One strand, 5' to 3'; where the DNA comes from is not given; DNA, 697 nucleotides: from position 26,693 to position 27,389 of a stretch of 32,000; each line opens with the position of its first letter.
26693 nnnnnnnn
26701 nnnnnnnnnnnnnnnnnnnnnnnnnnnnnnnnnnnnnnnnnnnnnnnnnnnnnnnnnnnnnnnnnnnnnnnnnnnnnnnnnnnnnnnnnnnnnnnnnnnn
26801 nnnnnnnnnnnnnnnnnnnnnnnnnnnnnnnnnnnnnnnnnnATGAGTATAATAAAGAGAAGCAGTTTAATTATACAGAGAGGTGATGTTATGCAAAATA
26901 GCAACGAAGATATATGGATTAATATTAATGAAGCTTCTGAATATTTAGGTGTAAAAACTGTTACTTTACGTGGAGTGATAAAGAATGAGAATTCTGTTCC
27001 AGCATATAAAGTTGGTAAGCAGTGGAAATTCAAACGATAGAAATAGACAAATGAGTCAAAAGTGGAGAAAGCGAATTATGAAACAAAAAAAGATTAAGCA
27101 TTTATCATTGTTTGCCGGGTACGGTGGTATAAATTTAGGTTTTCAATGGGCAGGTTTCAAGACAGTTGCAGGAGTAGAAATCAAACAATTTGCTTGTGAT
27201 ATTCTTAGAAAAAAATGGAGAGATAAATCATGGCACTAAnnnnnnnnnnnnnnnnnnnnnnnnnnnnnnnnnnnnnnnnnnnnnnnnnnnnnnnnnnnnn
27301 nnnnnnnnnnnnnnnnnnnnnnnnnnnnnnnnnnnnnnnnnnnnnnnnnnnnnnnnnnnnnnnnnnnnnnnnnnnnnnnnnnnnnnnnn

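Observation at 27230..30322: Two-gene paired-DUF262 cassette: nuclease-less DUF262 protein plus DUF262-DUF1524 protein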

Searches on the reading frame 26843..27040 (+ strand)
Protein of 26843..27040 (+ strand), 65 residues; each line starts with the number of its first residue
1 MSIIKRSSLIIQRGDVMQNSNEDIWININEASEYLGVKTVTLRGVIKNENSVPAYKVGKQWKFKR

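Call 4: search_protein_families(library=pfam, proteins=[window:26843-27040:+], max_evalue=0.01)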
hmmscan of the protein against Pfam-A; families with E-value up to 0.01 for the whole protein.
window:26843-27040:+ (65 aa): 2 families
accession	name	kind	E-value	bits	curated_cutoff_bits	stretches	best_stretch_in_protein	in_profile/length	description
PF12728.13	HTH_17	-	3.9e-06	27.5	27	1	25-65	1-40/51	Helix-turn-helix domain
PF09035.16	Tn916-Xis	-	0.0082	16.8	22.9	0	26-65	16-56/69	Excisionase from transposon Tn916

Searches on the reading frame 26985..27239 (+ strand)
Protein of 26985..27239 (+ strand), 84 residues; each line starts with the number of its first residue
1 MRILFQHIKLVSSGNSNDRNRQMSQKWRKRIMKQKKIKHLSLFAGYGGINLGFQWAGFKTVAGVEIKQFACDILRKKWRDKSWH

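Call 4: search_protein_families(library=pfam, proteins=[window:26985-27239:+], max_evalue=0.01)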
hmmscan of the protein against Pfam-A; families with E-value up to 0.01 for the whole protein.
window:26985-27239:+ (84 aa): 2 families
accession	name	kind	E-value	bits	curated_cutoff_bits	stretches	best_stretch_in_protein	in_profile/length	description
PF00145.23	DNA_methylase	-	4.2e-09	36.7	22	1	38-80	2-44/324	C-5 cytosine-specific DNA methylase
PF21491.2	MIMI_R596-like_C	-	0.0038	17.6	27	1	5-75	26-94/107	Mimivirus sulfhydryl oxidase R596-like, C-terminal domain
